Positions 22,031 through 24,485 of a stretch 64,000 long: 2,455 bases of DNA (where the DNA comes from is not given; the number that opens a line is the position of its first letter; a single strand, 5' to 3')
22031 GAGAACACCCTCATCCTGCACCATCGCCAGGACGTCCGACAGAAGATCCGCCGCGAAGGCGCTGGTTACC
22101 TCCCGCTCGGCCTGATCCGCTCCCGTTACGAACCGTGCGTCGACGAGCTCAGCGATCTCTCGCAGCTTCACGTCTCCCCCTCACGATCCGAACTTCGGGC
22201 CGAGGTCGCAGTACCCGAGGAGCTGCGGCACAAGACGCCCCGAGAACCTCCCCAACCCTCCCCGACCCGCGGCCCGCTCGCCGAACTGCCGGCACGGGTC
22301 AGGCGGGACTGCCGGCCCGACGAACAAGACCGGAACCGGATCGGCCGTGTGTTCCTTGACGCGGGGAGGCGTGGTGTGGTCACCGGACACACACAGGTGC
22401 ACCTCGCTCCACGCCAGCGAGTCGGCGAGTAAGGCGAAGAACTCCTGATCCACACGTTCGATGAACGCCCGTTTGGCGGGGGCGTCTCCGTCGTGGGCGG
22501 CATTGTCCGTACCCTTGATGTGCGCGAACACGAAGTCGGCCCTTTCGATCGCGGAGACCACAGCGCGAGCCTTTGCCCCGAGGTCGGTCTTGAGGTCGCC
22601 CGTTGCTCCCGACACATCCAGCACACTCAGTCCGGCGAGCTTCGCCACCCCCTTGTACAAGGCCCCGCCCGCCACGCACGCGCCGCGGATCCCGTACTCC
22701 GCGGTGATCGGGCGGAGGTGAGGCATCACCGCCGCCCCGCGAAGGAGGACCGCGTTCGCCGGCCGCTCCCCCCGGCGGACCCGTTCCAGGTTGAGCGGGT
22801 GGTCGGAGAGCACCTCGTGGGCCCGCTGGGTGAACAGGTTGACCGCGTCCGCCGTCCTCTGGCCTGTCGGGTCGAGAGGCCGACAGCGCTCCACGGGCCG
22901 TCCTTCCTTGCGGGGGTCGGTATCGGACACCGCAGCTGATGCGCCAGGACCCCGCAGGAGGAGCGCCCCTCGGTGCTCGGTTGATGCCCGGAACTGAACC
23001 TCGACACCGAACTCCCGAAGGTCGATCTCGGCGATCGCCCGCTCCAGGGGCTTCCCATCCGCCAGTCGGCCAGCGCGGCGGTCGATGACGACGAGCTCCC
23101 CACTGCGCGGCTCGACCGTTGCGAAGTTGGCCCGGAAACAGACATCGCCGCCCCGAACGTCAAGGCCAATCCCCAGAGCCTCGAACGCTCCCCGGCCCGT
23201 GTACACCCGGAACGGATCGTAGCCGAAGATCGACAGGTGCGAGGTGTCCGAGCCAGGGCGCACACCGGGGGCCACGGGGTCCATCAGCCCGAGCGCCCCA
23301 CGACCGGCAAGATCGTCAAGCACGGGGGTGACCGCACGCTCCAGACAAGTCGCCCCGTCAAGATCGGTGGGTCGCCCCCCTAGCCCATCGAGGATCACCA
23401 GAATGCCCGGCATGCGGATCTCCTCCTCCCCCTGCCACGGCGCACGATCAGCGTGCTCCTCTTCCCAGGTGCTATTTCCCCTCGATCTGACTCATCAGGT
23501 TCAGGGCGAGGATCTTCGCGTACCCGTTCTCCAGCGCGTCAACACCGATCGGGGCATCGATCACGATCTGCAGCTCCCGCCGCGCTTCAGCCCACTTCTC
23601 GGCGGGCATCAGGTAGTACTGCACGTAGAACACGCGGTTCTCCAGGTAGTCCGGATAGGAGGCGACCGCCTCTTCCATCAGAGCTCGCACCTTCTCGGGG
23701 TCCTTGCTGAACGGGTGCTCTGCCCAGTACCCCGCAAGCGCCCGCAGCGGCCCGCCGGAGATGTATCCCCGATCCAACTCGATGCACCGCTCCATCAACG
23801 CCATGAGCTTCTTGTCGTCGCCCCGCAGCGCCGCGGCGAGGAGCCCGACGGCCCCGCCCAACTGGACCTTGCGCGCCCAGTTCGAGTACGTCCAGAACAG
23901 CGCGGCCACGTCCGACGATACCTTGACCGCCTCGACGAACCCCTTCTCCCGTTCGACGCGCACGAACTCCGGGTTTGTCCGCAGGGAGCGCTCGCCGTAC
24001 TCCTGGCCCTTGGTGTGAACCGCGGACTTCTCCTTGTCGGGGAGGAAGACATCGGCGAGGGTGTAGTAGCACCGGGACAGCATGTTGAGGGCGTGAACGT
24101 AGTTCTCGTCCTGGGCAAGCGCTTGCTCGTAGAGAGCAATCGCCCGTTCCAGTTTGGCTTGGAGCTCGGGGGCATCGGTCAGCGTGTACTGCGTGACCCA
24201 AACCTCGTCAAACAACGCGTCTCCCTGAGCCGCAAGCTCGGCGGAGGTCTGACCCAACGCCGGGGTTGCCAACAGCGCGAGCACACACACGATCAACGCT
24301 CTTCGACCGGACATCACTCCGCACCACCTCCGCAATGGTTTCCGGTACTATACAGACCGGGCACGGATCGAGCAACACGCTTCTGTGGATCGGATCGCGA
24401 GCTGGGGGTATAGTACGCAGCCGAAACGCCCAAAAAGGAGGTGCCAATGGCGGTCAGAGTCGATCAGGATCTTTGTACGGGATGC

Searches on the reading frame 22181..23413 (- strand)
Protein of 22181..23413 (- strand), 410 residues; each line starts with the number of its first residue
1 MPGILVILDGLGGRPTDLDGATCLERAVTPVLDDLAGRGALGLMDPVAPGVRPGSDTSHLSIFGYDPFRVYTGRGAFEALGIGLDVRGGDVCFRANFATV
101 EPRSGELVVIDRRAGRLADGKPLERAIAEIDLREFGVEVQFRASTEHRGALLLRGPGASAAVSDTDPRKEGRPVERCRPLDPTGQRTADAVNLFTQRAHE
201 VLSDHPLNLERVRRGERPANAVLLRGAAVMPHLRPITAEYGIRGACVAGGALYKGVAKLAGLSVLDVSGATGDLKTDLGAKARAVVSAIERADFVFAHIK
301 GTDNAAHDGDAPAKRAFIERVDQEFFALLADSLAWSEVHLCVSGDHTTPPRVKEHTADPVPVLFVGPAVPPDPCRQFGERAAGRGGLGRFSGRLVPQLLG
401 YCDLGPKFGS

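Call 4: search_protein_families(library=pfam, proteins=[window:22181-23413:-], max_evalue=0.01)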
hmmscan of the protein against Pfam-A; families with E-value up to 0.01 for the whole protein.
window:22181-23413:- (410 aa): 3 families
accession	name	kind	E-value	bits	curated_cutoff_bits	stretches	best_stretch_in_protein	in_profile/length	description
PF10143.14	PhosphMutase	-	1.7e-51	174.9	21.5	1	36-208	1-170/170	2,3-bisphosphoglycerate-independent phosphoglycerate mutase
PF01676.23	Metalloenzyme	-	1.3e-42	146.5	24.3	1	1-395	1-245/252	Metalloenzyme superfamily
PF01663.27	Phosphodiest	-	0.0012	19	23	0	283-347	157-220/342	Type I phosphodiesterase / nucleotide pyrophosphatase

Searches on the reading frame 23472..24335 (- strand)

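Call 4: search_protein_families(library=pfam, proteins=[window:23472-24335:-], max_evalue=0.01)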
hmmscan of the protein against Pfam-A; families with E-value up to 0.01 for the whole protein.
window:23472-24335:- (287 aa): 3 families
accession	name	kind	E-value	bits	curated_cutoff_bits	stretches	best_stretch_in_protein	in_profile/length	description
PF16811.11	TAtT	-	5.4e-13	49.3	26.5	1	106-281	73-256/263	TRAP transporter T-component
PF14559.12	TPR_19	-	1.6e-06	28.7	25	1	61-93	6-38/68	Tetratricopeptide repeat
PF13428.12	TPR_14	-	3.7e-05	24.4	23.5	0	59-87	14-42/44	Tetratricopeptide repeat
